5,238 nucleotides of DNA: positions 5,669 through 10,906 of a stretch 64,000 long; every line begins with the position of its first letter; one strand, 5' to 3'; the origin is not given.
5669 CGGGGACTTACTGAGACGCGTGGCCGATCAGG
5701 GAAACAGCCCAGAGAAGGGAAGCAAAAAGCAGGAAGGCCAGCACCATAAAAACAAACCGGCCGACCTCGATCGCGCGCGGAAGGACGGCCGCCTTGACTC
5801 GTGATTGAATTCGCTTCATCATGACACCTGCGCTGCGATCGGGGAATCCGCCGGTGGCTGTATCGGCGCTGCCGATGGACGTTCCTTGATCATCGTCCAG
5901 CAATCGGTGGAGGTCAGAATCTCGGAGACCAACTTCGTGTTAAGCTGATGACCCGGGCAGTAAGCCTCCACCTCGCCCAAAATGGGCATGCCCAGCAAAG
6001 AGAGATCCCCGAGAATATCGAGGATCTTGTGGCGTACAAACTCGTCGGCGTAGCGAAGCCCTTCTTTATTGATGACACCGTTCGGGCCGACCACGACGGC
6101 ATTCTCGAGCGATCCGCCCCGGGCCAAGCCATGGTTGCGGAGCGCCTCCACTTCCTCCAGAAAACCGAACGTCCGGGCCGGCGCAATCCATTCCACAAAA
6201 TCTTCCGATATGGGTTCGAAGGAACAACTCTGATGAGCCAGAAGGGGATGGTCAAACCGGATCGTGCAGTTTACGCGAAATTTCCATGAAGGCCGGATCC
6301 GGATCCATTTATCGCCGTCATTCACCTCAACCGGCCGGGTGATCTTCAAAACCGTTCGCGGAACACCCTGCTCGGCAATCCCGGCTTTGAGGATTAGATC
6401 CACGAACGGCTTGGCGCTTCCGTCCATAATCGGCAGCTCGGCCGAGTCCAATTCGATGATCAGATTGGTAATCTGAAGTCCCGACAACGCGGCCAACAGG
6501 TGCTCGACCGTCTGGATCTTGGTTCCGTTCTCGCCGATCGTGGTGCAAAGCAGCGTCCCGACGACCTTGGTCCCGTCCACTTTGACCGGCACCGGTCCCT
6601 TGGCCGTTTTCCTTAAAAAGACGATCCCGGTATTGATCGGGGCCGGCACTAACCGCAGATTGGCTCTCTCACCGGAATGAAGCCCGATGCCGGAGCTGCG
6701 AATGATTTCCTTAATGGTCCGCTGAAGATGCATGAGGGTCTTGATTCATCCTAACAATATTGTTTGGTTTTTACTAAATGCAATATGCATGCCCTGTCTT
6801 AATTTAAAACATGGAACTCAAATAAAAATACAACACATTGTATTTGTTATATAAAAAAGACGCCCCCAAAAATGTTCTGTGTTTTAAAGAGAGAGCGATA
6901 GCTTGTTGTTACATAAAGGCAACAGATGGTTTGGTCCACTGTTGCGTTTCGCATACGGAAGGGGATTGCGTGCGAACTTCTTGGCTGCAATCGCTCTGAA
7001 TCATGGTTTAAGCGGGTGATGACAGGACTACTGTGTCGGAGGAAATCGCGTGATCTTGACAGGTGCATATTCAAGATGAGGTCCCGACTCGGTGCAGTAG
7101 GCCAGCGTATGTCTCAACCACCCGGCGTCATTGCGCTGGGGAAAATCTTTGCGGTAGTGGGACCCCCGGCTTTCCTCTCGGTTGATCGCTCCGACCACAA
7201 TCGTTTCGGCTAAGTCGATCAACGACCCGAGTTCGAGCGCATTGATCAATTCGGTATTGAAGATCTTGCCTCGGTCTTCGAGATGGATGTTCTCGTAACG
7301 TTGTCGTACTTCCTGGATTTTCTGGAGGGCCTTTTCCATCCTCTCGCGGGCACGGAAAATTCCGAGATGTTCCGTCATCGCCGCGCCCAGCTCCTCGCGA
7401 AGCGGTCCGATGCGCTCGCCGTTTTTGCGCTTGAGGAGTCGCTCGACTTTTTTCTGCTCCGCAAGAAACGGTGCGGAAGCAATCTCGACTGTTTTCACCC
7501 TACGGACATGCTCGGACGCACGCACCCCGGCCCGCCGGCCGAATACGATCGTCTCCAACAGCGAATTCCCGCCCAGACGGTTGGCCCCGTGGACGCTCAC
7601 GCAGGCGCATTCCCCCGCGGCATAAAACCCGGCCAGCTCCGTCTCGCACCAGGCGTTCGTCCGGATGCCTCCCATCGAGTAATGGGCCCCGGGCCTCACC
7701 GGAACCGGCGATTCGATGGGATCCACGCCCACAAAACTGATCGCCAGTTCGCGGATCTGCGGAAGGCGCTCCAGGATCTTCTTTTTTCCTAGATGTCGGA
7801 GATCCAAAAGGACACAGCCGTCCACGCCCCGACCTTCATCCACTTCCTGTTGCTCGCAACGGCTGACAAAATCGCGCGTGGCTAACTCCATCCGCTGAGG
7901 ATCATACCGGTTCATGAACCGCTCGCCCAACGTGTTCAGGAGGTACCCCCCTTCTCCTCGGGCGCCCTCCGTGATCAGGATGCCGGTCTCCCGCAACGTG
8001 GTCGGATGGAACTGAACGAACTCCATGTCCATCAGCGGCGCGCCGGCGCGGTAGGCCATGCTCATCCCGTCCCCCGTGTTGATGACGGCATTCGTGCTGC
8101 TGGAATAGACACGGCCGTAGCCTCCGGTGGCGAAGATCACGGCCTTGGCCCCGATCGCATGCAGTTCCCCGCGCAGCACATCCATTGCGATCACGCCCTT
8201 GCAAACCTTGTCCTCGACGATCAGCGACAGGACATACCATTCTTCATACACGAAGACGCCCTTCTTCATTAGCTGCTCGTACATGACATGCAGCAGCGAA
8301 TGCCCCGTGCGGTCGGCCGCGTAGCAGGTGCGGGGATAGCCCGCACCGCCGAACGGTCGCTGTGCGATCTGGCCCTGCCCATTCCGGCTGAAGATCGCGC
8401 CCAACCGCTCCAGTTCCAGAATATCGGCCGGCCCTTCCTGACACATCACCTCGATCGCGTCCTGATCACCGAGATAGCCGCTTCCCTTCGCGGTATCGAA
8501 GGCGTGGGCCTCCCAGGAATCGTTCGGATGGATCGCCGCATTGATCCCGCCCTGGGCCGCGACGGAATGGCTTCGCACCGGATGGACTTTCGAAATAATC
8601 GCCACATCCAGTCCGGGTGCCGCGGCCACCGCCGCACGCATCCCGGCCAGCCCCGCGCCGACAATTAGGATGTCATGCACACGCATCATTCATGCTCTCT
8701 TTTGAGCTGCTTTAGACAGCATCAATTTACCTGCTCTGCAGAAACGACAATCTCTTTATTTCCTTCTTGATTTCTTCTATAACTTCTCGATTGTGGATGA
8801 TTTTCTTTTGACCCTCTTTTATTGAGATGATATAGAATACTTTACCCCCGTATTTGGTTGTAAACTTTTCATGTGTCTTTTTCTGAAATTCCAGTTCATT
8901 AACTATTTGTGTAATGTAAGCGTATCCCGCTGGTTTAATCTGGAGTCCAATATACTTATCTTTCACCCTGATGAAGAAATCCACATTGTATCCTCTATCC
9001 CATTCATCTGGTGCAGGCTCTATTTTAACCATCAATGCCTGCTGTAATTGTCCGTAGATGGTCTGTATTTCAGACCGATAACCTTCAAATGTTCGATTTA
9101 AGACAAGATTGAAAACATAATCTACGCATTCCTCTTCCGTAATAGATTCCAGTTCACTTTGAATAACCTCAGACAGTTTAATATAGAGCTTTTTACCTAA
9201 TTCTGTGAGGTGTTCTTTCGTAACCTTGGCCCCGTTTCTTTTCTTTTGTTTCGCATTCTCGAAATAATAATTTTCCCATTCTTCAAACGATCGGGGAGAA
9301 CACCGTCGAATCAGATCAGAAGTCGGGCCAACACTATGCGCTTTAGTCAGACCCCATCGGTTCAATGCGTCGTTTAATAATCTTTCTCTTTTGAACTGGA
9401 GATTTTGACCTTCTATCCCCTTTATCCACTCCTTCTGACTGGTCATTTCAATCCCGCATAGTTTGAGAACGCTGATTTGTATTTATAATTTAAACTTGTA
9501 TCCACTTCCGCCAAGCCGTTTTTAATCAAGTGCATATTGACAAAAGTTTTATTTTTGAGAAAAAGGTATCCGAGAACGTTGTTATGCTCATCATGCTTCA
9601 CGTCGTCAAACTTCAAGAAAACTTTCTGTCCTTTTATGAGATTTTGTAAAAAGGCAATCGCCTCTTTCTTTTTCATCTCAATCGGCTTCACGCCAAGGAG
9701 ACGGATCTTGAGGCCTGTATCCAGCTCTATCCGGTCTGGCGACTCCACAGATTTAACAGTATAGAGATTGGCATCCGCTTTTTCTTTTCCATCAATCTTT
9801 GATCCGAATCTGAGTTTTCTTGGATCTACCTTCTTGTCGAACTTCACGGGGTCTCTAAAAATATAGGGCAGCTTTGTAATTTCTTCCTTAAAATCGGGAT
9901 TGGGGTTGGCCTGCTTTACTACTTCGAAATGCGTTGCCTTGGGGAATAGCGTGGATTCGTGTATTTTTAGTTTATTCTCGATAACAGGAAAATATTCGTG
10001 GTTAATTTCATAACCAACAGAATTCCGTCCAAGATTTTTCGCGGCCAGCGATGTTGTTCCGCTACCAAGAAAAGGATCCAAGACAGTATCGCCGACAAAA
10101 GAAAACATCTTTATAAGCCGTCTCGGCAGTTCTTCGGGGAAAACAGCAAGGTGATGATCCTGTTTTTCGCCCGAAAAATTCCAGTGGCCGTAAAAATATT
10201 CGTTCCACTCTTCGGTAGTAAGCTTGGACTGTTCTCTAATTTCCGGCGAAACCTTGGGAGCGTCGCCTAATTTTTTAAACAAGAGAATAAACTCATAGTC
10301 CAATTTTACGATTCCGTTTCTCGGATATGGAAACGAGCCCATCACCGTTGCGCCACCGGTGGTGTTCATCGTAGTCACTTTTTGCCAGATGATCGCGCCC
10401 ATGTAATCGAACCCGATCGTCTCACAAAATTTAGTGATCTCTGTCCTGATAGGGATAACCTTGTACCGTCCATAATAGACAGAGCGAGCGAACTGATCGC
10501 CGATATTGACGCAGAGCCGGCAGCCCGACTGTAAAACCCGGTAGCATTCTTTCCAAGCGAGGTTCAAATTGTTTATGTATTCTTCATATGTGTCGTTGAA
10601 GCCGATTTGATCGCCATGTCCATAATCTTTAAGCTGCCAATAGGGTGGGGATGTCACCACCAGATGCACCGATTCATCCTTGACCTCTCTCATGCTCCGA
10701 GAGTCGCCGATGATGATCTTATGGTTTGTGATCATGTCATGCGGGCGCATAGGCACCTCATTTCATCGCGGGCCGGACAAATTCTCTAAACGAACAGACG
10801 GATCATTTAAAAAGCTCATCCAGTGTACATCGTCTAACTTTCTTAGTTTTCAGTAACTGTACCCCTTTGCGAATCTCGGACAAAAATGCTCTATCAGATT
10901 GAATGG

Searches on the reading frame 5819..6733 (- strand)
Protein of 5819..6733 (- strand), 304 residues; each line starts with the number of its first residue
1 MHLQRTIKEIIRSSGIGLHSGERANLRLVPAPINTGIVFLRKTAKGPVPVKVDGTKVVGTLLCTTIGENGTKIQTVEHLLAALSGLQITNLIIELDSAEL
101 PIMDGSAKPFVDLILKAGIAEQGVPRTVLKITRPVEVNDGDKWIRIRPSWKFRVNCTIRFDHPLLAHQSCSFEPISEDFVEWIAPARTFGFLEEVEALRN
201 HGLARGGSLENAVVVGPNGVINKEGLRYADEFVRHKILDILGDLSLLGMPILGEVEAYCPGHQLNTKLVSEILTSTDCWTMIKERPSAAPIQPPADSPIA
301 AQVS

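Call 18: search_protein_families(library=pfam, proteins=[window:5819-6733:-], max_evalue=0.001)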
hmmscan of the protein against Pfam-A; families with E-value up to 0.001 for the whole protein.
window:5819-6733:- (304 aa): 1 family
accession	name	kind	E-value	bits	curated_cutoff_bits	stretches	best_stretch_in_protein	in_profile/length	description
PF03331.19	LpxC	-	4.4e-104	348.2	27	1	4-273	1-267/268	UDP-3-O-acyl N-acetylglycosamine deacetylase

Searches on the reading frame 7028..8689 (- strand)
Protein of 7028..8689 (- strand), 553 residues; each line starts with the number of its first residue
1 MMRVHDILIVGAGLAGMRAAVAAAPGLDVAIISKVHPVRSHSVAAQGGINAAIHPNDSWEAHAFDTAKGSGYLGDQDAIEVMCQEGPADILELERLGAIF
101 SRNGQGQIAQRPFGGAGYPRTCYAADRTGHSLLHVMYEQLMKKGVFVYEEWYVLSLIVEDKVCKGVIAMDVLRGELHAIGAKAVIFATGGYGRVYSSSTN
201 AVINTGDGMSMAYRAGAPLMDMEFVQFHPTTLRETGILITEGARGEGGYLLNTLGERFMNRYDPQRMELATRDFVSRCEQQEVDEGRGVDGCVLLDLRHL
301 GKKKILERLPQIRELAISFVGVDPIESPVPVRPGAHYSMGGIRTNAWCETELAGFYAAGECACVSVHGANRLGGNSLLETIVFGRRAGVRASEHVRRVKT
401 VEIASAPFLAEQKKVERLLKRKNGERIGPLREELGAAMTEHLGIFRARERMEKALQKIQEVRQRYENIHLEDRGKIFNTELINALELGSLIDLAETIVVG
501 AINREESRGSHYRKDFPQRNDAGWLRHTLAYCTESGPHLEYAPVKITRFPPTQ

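Call 18: search_protein_families(library=pfam, proteins=[window:7028-8689:-], max_evalue=0.001)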
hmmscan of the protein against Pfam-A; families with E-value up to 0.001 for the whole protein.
window:7028-8689:- (553 aa): 5 families
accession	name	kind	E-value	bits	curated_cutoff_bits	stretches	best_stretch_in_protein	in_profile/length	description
PF00890.30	FAD_binding_2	-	3.6e-113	379.3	20.4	1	6-377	1-414/414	FAD binding domain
PF02910.25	Succ_DH_flav_C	-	1.2e-44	151.8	20.8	1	431-552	1-126/130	Fumarate reductase flavoprotein C-term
PF07992.20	Pyr_redox_2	-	1.5e-08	34.8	26.1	1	6-193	2-112/291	Pyridine nucleotide-disulphide oxidoreductase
PF03486.20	HI0933_like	-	4.8e-07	29.9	50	0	123-387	102-241/244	HI0933-like protein Rossmann domain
PF01266.30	DAO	-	1.9e-06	28.1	27.9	1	6-193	1-207/353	FAD dependent oxidoreductase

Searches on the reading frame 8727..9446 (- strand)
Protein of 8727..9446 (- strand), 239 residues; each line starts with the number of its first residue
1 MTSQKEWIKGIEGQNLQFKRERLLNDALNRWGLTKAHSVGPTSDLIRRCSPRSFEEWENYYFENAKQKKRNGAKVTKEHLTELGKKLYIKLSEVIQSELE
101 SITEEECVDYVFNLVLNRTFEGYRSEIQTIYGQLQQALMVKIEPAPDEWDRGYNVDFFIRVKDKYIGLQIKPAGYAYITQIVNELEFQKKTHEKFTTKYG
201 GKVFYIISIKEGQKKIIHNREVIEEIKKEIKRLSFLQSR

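Call 18: search_protein_families(library=pfam, proteins=[window:8727-9446:-], max_evalue=0.001)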
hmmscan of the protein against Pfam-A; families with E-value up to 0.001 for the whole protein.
window:8727-9446:- (239 aa): 1 family
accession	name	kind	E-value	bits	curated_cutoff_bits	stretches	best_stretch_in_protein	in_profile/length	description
PF09568.16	RE_MjaI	-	1.7e-44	152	22.7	1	22-203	2-164/164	MjaI restriction endonuclease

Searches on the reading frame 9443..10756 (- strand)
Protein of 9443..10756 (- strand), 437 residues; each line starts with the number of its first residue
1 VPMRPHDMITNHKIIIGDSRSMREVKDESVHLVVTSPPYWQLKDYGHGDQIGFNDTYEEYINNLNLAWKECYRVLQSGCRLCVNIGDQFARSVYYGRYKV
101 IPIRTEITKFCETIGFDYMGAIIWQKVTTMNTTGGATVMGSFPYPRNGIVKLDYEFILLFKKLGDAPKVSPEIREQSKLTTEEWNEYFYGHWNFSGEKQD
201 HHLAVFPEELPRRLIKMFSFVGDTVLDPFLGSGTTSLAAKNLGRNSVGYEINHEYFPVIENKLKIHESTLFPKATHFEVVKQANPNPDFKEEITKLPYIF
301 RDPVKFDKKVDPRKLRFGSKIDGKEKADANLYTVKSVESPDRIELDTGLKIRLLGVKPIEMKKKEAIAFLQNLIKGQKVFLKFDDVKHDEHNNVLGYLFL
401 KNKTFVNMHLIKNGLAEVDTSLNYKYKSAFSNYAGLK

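Call 18: search_protein_families(library=pfam, proteins=[window:9443-10756:-], max_evalue=0.001)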
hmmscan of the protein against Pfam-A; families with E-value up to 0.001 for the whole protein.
window:9443-10756:- (437 aa): 2 families
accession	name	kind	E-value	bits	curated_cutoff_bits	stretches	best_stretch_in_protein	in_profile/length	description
PF01555.25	N6_N4_Mtase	-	5.5e-44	151.2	26.7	1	30-260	1-220/221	DNA methylase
PF00565.23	SNase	-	7.1e-08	33.3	21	1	363-429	23-89/107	Staphylococcal nuclease homologue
